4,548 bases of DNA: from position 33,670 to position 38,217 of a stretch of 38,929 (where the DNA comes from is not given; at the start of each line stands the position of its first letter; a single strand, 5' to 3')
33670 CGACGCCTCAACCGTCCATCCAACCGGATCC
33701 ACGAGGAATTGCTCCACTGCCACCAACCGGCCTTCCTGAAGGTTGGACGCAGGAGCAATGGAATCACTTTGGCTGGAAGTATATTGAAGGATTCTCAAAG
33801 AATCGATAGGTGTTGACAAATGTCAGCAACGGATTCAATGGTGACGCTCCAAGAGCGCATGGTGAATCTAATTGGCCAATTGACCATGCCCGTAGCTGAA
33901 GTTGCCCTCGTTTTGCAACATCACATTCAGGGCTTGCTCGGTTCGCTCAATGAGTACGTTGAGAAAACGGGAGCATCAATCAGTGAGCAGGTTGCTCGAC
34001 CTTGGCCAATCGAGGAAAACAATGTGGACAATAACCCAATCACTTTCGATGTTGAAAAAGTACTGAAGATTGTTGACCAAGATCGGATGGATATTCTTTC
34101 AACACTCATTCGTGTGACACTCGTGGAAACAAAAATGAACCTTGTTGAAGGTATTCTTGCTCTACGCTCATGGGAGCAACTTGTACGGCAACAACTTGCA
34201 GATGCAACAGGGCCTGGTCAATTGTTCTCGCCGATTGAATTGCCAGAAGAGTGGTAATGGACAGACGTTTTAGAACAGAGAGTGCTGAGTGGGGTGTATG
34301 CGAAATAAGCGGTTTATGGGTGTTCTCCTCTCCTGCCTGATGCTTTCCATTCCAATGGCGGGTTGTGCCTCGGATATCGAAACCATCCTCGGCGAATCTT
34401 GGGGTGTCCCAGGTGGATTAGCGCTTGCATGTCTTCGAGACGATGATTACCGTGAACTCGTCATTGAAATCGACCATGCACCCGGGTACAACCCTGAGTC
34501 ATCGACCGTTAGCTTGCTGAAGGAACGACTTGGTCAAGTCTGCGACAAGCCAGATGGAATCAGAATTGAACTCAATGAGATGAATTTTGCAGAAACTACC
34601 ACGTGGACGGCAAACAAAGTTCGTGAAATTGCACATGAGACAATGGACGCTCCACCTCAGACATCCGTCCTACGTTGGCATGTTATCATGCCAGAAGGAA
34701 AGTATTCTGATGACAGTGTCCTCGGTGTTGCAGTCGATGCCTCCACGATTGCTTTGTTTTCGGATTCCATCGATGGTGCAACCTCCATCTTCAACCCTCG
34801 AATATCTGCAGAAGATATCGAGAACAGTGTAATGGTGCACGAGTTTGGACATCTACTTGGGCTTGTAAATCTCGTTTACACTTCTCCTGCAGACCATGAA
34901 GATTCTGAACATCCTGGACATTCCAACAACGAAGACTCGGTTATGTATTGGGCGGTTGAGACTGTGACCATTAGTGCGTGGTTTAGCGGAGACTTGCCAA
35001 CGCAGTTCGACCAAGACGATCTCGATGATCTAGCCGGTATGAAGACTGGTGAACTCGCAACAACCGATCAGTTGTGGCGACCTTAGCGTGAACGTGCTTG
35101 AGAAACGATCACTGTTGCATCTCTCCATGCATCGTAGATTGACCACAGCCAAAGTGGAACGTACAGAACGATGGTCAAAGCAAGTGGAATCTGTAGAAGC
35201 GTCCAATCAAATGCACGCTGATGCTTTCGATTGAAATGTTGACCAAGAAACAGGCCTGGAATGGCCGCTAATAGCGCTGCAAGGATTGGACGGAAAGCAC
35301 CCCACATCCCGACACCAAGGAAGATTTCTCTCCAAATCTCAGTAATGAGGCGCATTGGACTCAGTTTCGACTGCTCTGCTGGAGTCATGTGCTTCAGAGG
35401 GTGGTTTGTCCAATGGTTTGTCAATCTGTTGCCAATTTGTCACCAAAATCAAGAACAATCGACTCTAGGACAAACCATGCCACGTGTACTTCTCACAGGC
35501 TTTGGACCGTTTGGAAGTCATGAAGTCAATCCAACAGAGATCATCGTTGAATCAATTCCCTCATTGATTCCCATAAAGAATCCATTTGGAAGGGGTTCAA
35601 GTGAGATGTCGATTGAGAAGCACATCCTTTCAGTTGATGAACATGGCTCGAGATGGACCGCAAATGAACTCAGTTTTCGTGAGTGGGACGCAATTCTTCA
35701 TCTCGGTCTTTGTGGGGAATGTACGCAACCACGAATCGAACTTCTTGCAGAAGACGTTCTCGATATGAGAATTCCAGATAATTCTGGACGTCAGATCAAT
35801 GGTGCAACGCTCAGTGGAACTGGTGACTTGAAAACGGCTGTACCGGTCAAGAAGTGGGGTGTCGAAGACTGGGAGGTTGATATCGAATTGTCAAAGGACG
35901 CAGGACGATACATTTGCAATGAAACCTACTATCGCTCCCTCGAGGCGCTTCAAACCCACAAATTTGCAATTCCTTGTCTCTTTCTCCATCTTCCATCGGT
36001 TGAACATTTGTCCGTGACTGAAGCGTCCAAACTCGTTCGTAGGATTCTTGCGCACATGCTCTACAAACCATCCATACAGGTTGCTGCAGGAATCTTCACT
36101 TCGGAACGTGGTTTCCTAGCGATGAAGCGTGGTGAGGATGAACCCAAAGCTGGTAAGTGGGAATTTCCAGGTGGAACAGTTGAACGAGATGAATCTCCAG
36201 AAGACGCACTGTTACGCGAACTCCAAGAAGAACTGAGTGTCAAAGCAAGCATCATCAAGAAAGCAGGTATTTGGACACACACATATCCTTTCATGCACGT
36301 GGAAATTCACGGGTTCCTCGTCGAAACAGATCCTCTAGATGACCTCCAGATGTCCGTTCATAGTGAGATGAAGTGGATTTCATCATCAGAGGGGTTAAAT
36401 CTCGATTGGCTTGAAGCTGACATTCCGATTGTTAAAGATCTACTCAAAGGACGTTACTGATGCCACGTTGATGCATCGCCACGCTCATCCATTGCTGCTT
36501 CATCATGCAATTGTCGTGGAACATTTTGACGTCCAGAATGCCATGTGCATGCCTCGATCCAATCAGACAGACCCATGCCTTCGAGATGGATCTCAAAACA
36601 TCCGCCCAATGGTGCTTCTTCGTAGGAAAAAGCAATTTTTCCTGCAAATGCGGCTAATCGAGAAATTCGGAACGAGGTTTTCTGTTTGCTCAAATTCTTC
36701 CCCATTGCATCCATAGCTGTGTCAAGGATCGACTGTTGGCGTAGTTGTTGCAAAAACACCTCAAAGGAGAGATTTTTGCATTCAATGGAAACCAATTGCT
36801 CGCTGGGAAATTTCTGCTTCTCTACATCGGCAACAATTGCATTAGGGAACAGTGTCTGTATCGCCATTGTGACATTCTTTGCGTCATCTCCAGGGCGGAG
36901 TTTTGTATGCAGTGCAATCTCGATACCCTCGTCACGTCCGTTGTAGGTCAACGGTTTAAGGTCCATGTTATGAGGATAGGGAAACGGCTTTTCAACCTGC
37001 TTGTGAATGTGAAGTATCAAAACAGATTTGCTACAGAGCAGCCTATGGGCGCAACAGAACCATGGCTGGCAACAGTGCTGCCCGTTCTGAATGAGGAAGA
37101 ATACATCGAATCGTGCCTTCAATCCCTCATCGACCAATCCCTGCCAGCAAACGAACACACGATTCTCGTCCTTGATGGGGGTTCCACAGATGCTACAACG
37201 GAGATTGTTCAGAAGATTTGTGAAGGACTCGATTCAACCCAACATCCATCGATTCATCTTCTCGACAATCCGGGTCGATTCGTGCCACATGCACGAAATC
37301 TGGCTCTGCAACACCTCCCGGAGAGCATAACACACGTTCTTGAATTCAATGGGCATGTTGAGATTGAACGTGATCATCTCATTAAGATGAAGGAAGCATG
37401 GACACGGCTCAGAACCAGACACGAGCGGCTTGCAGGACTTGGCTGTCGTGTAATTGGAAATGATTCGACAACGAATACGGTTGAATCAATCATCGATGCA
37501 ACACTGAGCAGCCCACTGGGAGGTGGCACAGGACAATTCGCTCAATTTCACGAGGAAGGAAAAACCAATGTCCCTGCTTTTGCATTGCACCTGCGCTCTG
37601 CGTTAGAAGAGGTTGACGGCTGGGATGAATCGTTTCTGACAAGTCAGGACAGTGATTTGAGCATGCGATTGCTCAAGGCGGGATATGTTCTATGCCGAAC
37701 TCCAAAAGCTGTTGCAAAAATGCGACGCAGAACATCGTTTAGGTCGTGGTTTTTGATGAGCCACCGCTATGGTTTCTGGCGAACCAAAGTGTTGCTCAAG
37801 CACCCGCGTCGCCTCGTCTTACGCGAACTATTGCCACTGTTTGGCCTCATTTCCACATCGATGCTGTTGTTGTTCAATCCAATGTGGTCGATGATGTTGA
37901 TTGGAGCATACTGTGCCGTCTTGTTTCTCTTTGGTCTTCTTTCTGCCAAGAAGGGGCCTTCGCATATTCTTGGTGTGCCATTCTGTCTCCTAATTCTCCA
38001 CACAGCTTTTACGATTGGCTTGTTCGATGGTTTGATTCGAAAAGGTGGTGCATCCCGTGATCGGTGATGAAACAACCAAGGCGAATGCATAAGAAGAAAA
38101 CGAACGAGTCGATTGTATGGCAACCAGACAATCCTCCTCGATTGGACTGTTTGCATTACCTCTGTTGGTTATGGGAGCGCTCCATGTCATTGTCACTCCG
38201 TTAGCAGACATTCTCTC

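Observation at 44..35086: Candidate integrated surface glyco-adhesin island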

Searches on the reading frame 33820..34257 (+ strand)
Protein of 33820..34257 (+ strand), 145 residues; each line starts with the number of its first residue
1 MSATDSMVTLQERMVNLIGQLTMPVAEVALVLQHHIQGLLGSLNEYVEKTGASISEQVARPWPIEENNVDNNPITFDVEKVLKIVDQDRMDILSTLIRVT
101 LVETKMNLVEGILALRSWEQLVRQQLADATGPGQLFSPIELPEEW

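Call 6: search_protein_families(library=pfam, proteins=[window:33820-34257:+], max_evalue=0.01)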
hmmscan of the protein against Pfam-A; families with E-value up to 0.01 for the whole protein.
window:33820-34257:+ (145 aa): 0 families

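Call 10: search_protein_families(library=ncbifam, proteins=[window:33820-34257:+], max_evalue=0.01)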
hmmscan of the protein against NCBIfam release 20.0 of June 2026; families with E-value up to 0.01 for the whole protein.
window:33820-34257:+ (145 aa): 0 families

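Call 29: search_protein_families(library=pfam, proteins=[window:33820-34257:+], max_evalue=1)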
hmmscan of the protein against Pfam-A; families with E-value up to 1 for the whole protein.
window:33820-34257:+ (145 aa): 0 families

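Call 75: search_protein_families(library=padloc, proteins=[window:33820-34257:+], max_evalue=0.01)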
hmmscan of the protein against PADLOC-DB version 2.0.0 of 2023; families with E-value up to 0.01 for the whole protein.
window:33820-34257:+ (145 aa): 0 families

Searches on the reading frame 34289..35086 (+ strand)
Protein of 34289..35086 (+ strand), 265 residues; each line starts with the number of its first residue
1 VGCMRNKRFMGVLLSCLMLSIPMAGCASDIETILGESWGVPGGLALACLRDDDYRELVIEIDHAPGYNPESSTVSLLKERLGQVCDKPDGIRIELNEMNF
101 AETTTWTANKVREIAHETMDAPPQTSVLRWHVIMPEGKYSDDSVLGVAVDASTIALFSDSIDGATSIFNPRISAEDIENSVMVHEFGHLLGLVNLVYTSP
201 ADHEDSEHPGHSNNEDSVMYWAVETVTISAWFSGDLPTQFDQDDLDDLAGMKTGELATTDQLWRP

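Call 6: search_protein_families(library=pfam, proteins=[window:34289-35086:+], max_evalue=0.01)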
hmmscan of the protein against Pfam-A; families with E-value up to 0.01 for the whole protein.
window:34289-35086:+ (265 aa): 2 families
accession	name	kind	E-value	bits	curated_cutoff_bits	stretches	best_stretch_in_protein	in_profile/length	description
PF00413.30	Peptidase_M10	-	0.0016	18.8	24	0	179-192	109-122/159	Matrixin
PF05547.17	Peptidase_M6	-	0.0094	15.7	22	0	158-224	205-260/294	Immune inhibitor A peptidase M6, catalytic domain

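Call 10: search_protein_families(library=ncbifam, proteins=[window:34289-35086:+], max_evalue=0.01)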
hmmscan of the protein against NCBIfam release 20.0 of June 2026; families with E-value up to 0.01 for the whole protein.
window:34289-35086:+ (265 aa): 0 families

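Call 51: search_protein_families(library=pfam, proteins=[window:34289-35086:+], max_evalue=5)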
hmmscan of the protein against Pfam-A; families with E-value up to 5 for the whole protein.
window:34289-35086:+ (265 aa): 2 families
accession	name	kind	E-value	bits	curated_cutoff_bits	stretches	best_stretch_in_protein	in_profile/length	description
PF00413.30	Peptidase_M10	-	0.0016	18.8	24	1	179-192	109-122/159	Matrixin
PF05547.17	Peptidase_M6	-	0.0094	15.7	22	1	158-224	205-260/294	Immune inhibitor A peptidase M6, catalytic domain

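Call 75: search_protein_families(library=padloc, proteins=[window:34289-35086:+], max_evalue=0.01)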
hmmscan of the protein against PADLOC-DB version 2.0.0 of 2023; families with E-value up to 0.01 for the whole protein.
window:34289-35086:+ (265 aa): 0 families

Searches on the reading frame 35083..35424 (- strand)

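Call 6: search_protein_families(library=pfam, proteins=[window:35083-35424:-], max_evalue=0.01)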
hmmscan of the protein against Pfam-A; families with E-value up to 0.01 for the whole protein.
window:35083-35424:- (113 aa): 0 families

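Call 29: search_protein_families(library=pfam, proteins=[window:35083-35424:-], max_evalue=1)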
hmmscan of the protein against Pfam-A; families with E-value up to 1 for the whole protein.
window:35083-35424:- (113 aa): 2 families
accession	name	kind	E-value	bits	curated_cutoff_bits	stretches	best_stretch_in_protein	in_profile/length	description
PF19862.4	DUF6336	-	0.029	15.1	25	1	37-111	10-86/128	Family of unknown function (DUF6336)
PF12963.12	DUF3852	-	0.09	13.6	25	1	46-96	54-106/107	Protein of unknown function (DUF3852)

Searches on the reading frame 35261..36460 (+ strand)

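Call 6: search_protein_families(library=pfam, proteins=[window:35261-36460:+], max_evalue=0.01)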
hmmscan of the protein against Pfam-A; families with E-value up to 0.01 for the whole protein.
window:35261-36460:+ (399 aa): 4 families
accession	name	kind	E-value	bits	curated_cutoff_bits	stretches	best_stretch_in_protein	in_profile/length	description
PF01470.22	Peptidase_C15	-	3.6e-19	70.1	22.7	1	75-255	2-178/204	Pyroglutamyl peptidase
PF00293.34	NUDIX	-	2.1e-16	60.6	21.1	1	274-387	4-127/134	NUDIX domain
PF14815.12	NUDIX_4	-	5.9e-11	42.6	35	1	278-377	5-97/113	NUDIX domain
PF22327.2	Nudt16-like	-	7.2e-05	23.2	27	1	298-332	33-68/161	U8 snoRNA-decapping enzyme-like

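Call 76: search_protein_families(library=ncbifam, proteins=[window:35261-36460:+], max_evalue=0.001)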
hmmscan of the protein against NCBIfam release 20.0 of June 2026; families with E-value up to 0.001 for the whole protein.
window:35261-36460:+ (399 aa): 22 families
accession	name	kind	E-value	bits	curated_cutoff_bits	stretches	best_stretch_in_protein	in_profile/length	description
NF006530.0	PRK08999.1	equivalog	5.6e-23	81.5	245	1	270-394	4-128/315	Nudix family hydrolase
NF007834.0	PRK10546.1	equivalog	4.2e-20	71.9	156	1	272-396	4-127/135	pyrimidine (deoxy)nucleoside triphosphate diphosphatase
NF009676.0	PRK13197.1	subfamily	1.9e-19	70.5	199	1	74-255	2-179/215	pyroglutamyl-peptidase I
NF008044.0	PRK10776.1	equivalog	2.1e-17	63.2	148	1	272-395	4-127/130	8-oxo-dGTP diphosphatase MutT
TIGR00504.1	pyro_pdase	equivalog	2.5e-17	63.6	201.75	1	75-252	1-174/213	pyroglutamyl-peptidase I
NF009675.0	PRK13196.1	equivalog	4.7e-16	59.3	308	1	73-253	1-180/219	pyroglutamyl-peptidase I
NF009673.0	PRK13194.1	equivalog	7.3e-16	58.6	274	1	75-249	2-172/208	pyroglutamyl-peptidase I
TIGR00586.1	mutt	equivalog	1.4e-15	57.4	97.9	1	271-377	4-110/129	8-oxo-dGTP diphosphatase MutT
NF009672.0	PRK13193.1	equivalog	2.3e-08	34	271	1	75-260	2-181/209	pyroglutamyl-peptidase I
NF001938.0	PRK00714.1-5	equivalog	3.5e-07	29.7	116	1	286-340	28-88/172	RNA pyrophosphohydrolase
NF009674.0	PRK13195.1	equivalog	1.2e-06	28.7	382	0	171-251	94-178/222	pyrrolidone-carboxylate peptidase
NF041652.1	Nud_hyd_Dein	equivalog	1.4e-06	28.6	200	1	291-343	34-88/152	Nudix hydrolase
NF003788.0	PRK05379.1-5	equivalog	2e-06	27.4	354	1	268-330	209-270/351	bifunctional nicotinamide-nucleotide adenylyltransferase/Nudix hydroxylase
NF001936.0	PRK00714.1-3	equivalog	1.1e-05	25.4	118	1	297-338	34-76/155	RNA pyrophosphohydrolase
NF011963.0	PRK15434.1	subfamily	1.4e-05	24.8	146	1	278-342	23-89/159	GDP-mannose mannosyl hydrolase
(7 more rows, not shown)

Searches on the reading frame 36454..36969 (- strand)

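Call 51: search_protein_families(library=pfam, proteins=[window:36454-36969:-], max_evalue=5)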
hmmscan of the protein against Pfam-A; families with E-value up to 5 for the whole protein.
window:36454-36969:- (171 aa): 3 families
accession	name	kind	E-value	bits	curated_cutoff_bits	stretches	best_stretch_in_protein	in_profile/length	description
PF01877.22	RNA_binding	-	0.0013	19.4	26.9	1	18-119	2-112/120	RNA binding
PF11396.14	PepSY_like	-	0.039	14.7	28.3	1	38-77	33-70/83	Putative beta-lactamase-inhibitor-like, PepSY-like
PF14771.11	DUF4476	-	0.13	13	22.5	1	64-115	2-51/91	Domain of unknown function (DUF4476)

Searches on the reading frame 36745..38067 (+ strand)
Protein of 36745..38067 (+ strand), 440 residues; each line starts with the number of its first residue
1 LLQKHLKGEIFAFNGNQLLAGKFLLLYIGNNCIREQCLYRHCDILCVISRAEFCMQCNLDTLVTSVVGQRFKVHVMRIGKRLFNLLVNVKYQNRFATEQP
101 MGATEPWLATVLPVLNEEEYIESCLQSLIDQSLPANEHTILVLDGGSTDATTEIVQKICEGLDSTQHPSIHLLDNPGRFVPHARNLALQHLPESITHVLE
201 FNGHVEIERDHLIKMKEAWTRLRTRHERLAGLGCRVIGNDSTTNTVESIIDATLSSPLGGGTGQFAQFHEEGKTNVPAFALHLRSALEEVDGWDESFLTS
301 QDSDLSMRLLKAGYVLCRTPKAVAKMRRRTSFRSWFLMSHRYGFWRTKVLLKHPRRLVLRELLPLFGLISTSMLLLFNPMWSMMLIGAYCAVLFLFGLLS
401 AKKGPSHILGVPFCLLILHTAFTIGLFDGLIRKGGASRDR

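Call 6: search_protein_families(library=pfam, proteins=[window:36745-38067:+], max_evalue=0.01)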
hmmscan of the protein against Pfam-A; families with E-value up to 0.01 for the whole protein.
window:36745-38067:+ (440 aa): 4 families
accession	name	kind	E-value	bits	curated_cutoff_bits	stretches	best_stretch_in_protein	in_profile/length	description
PF00535.33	Glycos_transf_2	-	4e-14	53.3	23.3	1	111-289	3-166/168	Glycosyl transferase family 2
PF13632.12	Glyco_trans_2_3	-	1.8e-06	28.4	27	1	284-396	81-196/198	Glycosyl transferase family group 2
PF10111.15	Glyco_tranf_2_2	-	9.5e-05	22.4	27.3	1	111-336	3-232/276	Glycosyltransferase like family 2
PF13641.12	Glyco_tranf_2_3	-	0.00017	22.1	27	0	108-164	3-57/230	Glycosyltransferase like family 2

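Call 76: search_protein_families(library=ncbifam, proteins=[window:36745-38067:+], max_evalue=0.001)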
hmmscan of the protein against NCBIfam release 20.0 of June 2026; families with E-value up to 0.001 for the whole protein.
window:36745-38067:+ (440 aa): 10 families
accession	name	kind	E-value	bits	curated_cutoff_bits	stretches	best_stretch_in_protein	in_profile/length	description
TIGR03965.1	mycofact_glyco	equivalog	1.6e-17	63.5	280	1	96-370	63-323/467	mycofactocin biosynthesis glycosyltransferase MftF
NF041875.1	EPS_EpsD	equivalog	7.2e-14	51.9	370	1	284-357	164-238/325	exopolysaccharide biosynthesis glycosyltransferase EpsD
TIGR03937.1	PgaC_IcaA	equivalog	2.5e-11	43.2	422.3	2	79-178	19-113/407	poly-beta-1,6-N-acetyl-D-glucosamine synthase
TIGR04283.1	glyco_like_mftF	equivalog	1.3e-07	31.5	182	1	110-157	3-48/221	TIGR04283 family arsenosugar biosynthesis glycosyltransferase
NF007482.0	PRK10073.1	equivalog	1.6e-07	30.7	423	1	104-189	4-82/334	glycosyltransferase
TIGR03469.1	HpnB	hypoth_equivalog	1.6e-07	30.7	379.25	1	99-167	37-104/386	hopene-associated glycosyltransferase HpnB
NF045692.1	OglycostaseCruG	equivalog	5.9e-06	25.5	600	1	97-159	32-92/386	2'-O-glycosyltransferase CruG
NF047683.1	TeichurnBiosyTuaG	equivalog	2e-05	24.3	400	1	103-191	3-85/252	teichuronic acid biosynthesis protein TuaG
TIGR03111.1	glyc2_xrt_Gpos1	hypoth_equivalog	2.3e-05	23.4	363.95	1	98-158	41-101/439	TIGR03111 family XrtG-associated glycosyltransferase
NF010496.0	PRK13915.1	equivalog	0.00078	18.6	262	0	108-156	33-82/307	glucosyl-3-phosphoglycerate synthase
